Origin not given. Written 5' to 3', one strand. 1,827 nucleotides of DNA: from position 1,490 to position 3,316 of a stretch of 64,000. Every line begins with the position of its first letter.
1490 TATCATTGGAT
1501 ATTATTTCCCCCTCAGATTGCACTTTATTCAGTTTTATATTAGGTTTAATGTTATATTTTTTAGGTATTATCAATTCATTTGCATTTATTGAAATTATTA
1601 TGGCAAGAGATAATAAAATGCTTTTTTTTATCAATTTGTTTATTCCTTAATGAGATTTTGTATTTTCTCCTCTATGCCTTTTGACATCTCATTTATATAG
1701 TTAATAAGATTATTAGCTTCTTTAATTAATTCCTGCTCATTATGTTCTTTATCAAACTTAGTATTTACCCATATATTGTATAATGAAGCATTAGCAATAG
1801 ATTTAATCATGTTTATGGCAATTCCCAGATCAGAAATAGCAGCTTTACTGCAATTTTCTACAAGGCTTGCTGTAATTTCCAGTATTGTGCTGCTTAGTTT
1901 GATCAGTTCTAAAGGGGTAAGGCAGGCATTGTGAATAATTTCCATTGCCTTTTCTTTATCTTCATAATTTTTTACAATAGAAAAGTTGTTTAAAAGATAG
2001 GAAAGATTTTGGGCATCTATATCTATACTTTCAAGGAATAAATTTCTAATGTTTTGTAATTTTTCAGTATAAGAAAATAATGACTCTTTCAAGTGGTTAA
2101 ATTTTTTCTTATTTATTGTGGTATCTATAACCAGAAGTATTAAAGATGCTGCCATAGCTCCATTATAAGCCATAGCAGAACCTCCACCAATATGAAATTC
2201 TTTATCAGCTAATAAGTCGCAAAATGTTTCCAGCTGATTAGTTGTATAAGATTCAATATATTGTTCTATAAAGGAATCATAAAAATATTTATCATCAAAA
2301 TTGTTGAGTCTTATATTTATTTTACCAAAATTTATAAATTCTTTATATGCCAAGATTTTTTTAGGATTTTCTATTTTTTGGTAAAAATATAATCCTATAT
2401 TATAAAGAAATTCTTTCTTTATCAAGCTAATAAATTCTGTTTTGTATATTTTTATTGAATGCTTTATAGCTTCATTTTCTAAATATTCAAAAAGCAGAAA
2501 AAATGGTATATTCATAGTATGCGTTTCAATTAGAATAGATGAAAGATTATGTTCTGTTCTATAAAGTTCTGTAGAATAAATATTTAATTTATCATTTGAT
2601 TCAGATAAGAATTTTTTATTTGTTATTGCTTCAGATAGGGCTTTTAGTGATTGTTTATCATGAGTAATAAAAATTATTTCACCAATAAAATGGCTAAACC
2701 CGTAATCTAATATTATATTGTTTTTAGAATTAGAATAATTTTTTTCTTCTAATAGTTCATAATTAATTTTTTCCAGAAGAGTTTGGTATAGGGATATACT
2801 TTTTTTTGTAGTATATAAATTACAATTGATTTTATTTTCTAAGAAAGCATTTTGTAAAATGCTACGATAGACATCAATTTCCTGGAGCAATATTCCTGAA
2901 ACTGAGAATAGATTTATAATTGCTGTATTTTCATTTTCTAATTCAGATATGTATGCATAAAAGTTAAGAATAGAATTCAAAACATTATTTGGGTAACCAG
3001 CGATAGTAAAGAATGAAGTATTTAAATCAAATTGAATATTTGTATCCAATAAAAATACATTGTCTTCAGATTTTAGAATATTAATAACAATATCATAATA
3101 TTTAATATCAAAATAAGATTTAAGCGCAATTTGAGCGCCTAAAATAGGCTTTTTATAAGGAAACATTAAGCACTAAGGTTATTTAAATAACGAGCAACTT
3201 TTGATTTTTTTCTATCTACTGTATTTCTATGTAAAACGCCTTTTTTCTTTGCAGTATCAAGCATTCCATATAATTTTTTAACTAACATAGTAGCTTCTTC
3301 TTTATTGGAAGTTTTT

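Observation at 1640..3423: FTCD-like protein translationally coupled to ribosomal protein S20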

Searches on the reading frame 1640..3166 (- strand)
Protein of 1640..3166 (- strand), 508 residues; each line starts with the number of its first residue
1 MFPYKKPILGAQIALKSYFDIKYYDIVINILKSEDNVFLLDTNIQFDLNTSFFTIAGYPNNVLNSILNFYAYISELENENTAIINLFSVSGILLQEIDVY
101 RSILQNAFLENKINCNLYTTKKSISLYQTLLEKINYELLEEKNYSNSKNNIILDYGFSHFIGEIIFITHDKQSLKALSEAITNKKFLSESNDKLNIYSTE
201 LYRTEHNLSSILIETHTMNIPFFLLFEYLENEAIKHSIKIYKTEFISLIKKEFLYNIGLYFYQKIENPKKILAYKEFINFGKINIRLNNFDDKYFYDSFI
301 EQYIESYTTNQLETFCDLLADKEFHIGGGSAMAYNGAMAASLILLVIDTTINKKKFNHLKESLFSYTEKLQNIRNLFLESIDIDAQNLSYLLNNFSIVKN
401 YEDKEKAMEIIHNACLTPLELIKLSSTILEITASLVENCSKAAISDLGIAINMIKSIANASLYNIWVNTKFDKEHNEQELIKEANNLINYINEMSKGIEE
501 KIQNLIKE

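Call 3: search_protein_families(library=pfam, proteins=[window:1640-3166:-], max_evalue=1)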
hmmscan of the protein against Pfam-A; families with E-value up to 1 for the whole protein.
window:1640-3166:- (508 aa): 2 families
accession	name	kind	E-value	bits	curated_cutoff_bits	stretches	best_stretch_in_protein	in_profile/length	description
PF04961.17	FTCD_C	-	4.3e-31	108.5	24.5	1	312-482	2-177/182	Formiminotransferase-cyclodeaminase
PF21066.3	Reovirus_L2_MT2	-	0.056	13.4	27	1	379-455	145-221/231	Reovirus core-spike protein lambda-2 (L2), methyltransferase-2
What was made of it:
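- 1643..2236 (-): Residues 311-508: the cyclodeaminase/cyclohydrolase (FTCD_C) domain, with the family-wide core residues kept (GGGS 327-330, D384, P418, D446, N464, N468). Pfam FTCD_C E = 4.3e-31 (call 3).
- On Cyclodeaminase/cyclohydrolase family (Pfam FTCD_C, PF04961): 108.5 bits against 24.5, E = 4.3e-31 (call 3).
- Checked: Residues 312-482 of the downstream ORF match Pfam FTCD_C with E = 4.3e-31, 108.5 bits against a cut-off of 24.5 (call 3).
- FTCD_C: E = 4e-31 (call 3).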

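Call 4: search_protein_families(library=ncbifam, proteins=[window:1640-3166:-], max_evalue=1)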
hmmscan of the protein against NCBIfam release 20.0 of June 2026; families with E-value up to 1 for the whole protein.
window:1640-3166:- (508 aa): 2 families
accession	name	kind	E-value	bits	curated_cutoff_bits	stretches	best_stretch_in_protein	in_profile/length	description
NF045657.1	MthfCyhylaseFchA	equivalog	2.5e-22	79.4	275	1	309-504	4-205/207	methenyltetrahydrofolate cyclohydrolase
TIGR02024.1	FtcD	equivalog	1.6e-05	24.1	221.25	1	26-71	22-67/298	glutamate formimidoyltransferase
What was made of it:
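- On Formiminotransferase-cyclodeaminase (FTCD) as a bifunctional enzyme: 24.1 bits against a cut-off of 221.25, covering only residues 26-71 (call 4).
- Closest known: Fused bacterial/mammalian formiminotransferase-cyclodeaminase. Different: Pfam FTCD_N and TIGR02024 fail (calls 3, 4).
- Closest known: Stand-alone cyclodeaminase/cyclohydrolase proteins. Different: The NCBIfam FchA equivalog model scores 79 bits against a cut-off of 275 (call 4), so the window protein is not an FchA orthologue.
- Checked: The only trace is TIGR02024 FtcD at 24.1 bits (cut-off 221) over residues 26-71 (call 4).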

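Call 5: search_solved_structures(query=window:1640-3166:-, max_evalue=1, show_alignments=3)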
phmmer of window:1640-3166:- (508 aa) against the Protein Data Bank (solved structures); distinct sequences matched with E-value up to 1: 4.
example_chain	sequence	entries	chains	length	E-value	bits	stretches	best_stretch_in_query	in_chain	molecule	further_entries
7vg4_A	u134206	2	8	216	6.2e-16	61.8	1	311-504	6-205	Methenyltetrahydrofolate cyclohydrolase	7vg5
1o5h_A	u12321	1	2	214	1.2e-06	31.2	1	311-475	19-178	Formiminotetrahydrofolate cyclodeaminase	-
1tt9_A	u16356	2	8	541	0.0001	24.8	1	310-471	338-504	Formimidoyltransferase-cyclodeaminase (Formiminotransferase- cyclodeaminase) (FTCD) (58 kD | Formimidoyltransferase-cyclodeaminase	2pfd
5zlu_EE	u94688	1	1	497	0.29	13.4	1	124-181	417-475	Macrolide efflux protein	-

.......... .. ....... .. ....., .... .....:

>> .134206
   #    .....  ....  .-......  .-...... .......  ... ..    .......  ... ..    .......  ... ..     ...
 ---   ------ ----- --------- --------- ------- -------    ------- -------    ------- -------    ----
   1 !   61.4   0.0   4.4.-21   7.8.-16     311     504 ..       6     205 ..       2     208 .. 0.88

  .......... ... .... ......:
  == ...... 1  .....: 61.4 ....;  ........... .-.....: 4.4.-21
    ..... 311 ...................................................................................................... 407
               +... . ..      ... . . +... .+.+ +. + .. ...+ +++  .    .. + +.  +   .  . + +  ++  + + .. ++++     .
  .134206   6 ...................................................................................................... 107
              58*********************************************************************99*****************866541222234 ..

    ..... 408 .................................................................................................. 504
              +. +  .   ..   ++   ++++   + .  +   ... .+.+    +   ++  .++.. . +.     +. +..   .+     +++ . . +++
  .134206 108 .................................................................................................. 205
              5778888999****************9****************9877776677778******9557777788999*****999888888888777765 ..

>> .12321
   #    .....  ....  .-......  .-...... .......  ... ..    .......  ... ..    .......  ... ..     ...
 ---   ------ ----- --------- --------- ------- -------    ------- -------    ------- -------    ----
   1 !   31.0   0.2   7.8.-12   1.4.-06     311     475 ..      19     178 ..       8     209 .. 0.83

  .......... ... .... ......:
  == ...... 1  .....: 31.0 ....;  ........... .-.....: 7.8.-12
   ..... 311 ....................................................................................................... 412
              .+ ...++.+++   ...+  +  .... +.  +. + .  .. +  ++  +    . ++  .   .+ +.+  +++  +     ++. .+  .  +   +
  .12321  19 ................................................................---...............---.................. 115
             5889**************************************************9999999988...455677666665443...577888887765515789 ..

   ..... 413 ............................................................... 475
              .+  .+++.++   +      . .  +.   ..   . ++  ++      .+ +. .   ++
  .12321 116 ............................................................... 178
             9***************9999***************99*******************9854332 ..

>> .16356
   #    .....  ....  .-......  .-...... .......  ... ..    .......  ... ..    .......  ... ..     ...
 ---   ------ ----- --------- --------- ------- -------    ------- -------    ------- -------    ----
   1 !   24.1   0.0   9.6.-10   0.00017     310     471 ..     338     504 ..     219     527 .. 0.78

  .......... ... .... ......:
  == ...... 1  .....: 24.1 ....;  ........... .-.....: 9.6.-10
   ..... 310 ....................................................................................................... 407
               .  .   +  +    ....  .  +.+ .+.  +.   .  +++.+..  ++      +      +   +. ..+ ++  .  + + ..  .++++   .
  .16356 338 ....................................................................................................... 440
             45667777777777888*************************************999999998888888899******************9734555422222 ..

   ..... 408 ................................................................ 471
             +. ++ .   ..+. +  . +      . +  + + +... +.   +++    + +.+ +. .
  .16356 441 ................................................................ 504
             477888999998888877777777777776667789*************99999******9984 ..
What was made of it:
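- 1643..2236 (-): PDB 7vg4 E = 6e-16 (call 5).
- Closest known: Stand-alone cyclodeaminase/cyclohydrolase proteins. Same: 7vg4 is the best PDB sequence hit, E = 6e-16 (call 5).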

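Call 6: find_homologous_proteins(query=window:1640-3166:-, max_evalue=0.001)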
Query window:1640-3166:- (508 aa): 5 proteins with E <= 0.001 among 8000 candidates.
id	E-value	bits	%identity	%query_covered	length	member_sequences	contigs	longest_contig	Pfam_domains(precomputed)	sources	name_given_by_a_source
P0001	0.0e+0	1076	100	100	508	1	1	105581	PF04961.18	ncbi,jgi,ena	-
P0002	6.2e-6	44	20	93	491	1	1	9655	PF02971.20,PF07837.18,PF04961.18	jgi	jgi:glutamate formiminotransferase/formiminotetrahydrofolate cyclodeaminase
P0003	1.0e-5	43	22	85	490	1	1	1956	PF02971.20,PF07837.18,PF04961.18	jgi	jgi:glutamate formiminotransferase / formiminotetrahydrofolate cyclodeaminase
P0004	2.1e-5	42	20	93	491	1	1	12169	PF02971.20,PF07837.18,PF04961.18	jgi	jgi:glutamate formiminotransferase / formiminotetrahydrofolate cyclodeaminase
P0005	1.3e-4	39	20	93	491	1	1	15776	PF02971.20,PF07837.18,PF04961.18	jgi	jgi:glutamate formiminotransferase/formiminotetrahydrofolate cyclodeaminase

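Call 9: find_encoding_contigs(protein=P0001, flank=10000, max_places=4)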
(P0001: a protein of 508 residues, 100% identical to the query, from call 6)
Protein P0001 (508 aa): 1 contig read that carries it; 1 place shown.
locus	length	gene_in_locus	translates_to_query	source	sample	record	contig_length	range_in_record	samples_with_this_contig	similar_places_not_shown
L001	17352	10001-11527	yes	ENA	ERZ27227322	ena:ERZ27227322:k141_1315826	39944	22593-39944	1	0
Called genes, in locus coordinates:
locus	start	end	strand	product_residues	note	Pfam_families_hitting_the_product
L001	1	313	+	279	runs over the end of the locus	PF00480:ROK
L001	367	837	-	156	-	PF10050:DUF2284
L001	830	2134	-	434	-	PF14821:Thr_synth_N, PF00291:PALP, PF24857:THR4_C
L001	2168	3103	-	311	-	PF00288:GHMP_kinases_N, PF08544:GHMP_kinases_C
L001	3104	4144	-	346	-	PF01118:Semialdhyde_dh, PF02800:Gp_dh_C (faint), PF02774:Semialdhyde_dhC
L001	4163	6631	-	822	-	PF00696:AA_kinase, PF22468:ACT_9, PF13840:ACT_7, PF22468:ACT_9, PF01842:ACT, PF03447:NAD_binding_3, PF00742:Homoserine_dh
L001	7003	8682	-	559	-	PF07238:PilZ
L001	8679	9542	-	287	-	PF00009:GTP_EFTU, PF00350:Dynamin_N (faint), PF01926:MMR_HSR1, PF02421:FeoB_N, PF02492:cobW (faint), PF04548:AIG1 (weak), PF10662:PduV-EutP, PF07650:KH_2, +1 more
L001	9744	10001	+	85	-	PF01649:Ribosomal_S20p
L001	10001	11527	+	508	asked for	PF04961:FTCD_C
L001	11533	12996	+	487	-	PF07494:Reg_prop (faint), PF13860:FlgD_ig (weak)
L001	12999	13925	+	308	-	-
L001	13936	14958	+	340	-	PF00586:AIRS, PF02769:AIRS_C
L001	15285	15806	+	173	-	-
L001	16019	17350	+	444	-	?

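Call 12: find_related_loci(query=window:1640-3166:-, collection=genome_contigs, flank=6000)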
Query window:1640-3166:- (508 aa) in genome_contigs; peptide patterns used: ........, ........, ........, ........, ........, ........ (x = any residue, [..] = any of these).
75 stretches matched a pattern, but none encodes a relative of the query by tblastn (E <= 1e-3).
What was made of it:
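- Tried and rejected: Close relatives in the collection of GTDB species representatives: the single-sequence scan found none (call 12).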

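Call 15: search_protein_families(library=pfam, proteins=[P0002], max_evalue=1)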
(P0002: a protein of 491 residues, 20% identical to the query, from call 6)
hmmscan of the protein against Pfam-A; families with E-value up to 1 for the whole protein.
P0002 (491 aa): 4 families
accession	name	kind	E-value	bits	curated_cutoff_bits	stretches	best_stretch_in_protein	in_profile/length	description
PF07837.17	FTCD_N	-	1.3e-71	240.4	27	1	4-179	1-176/176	Formiminotransferase domain, N-terminal subdomain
PF04961.17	FTCD_C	-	6.4e-50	169.8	24.5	1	311-487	2-181/182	Formiminotransferase-cyclodeaminase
PF02971.19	FTCD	-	4.3e-27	95.2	24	1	181-283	1-111/145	Formiminotransferase domain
PF01883.24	FeS_assembly_P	-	0.0022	18.7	23.5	1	431-487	3-58/73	Iron-sulfur cluster assembly protein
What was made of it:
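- Pfam FTCD_N fails in all four, and TIGR02024 reaches 24 bits against a cut-off of 221 (calls 3, 4, 15).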

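Call 22: find_related_loci(query=A2, collection=genome_contigs, flank=6000)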
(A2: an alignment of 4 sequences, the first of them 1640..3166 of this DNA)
Query A2 (508 aa) in genome_contigs; peptide patterns used: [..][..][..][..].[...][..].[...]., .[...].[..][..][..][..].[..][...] (x = any residue, [..] = any of these).
92 stretches matched a pattern; 2 encode a relative of the query (tblastn E <= 1e-3); 2 distinct loci.
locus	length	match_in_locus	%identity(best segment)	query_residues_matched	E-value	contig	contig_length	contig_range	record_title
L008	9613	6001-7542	30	1-506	3e-71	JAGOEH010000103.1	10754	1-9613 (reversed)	MAG: Candidatus Delongbacteria bacterium isolate Go_SlDig_bin_59 Go_SlDig_18682_length_10754_cov_6.086478, whole genome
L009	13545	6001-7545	30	1-500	4e-65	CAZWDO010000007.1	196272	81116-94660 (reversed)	MAG TPA_asm: uncultured bacterium isolate binchicken_co113_61 genome assembly, contig: NODE_35_length_196272_cov_4.88944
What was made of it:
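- The two most conserved short stretches of the whole family lie in the FT-like domain, exactly where the canonical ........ and LLD..D.NR motifs sit (patterns chosen in call 22). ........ and LLDT(N/H)IQF(D/E) were picked as the most conserved stretches of the family (call 22).
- Tried and rejected: The alignment scan found only two loci (call 22).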

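Call 34: predict_structure(alignment_id=A4)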
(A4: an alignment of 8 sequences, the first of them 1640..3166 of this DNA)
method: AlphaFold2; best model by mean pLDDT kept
length: 508 residues; sequences in the alignment: 8
mean_pLDDT: 80.0   pTM: 0.57
mean pLDDT of the five models: 80.0, 78.9, 77.5, 77.1, 74.4
residues with pLDDT >= 90: 87; 70-90: 350; 50-70: 36; < 50: 35
segments of 3 or more residues with pLDDT < 50: 1-4, 188-193, 303-327
pLDDT, mean of each block of 10 residues (from residue 1): 59 87 87 85 83 90 93 86 90 82 90 88 80 73 83 89 87 85 58 63 80 74 83 89 81 86 79 85 83 68 44 39 43 81 84 74 85 88 79 80 86 90 94 86 80 84 81 80 93 90 79
secondary structure, 60 per line:
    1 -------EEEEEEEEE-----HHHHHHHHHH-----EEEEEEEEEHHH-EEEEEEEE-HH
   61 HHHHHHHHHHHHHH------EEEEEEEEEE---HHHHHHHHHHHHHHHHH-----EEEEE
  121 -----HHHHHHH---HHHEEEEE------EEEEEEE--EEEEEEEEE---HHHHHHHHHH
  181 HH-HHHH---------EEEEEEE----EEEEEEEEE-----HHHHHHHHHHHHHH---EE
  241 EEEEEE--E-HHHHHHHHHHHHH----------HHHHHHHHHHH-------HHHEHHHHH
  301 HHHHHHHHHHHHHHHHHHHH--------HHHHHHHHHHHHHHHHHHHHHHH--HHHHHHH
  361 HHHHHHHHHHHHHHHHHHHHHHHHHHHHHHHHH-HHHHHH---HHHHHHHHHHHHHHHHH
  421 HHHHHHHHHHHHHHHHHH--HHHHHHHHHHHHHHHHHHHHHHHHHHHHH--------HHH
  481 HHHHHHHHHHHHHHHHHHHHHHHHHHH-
elements in order: E8-16 H22-31 E37-45 E50-57 H59-74 E81-90 H94-110 E116-120 H126-132 E139-143 E150-156 E159-167 H171-182 H184-187 E197-203 E208-216 H222-235 E239-246 H251-263 H274-284 H296-320 H329-351 H354-393 H395-400 H404-438 H441-469 H478-507
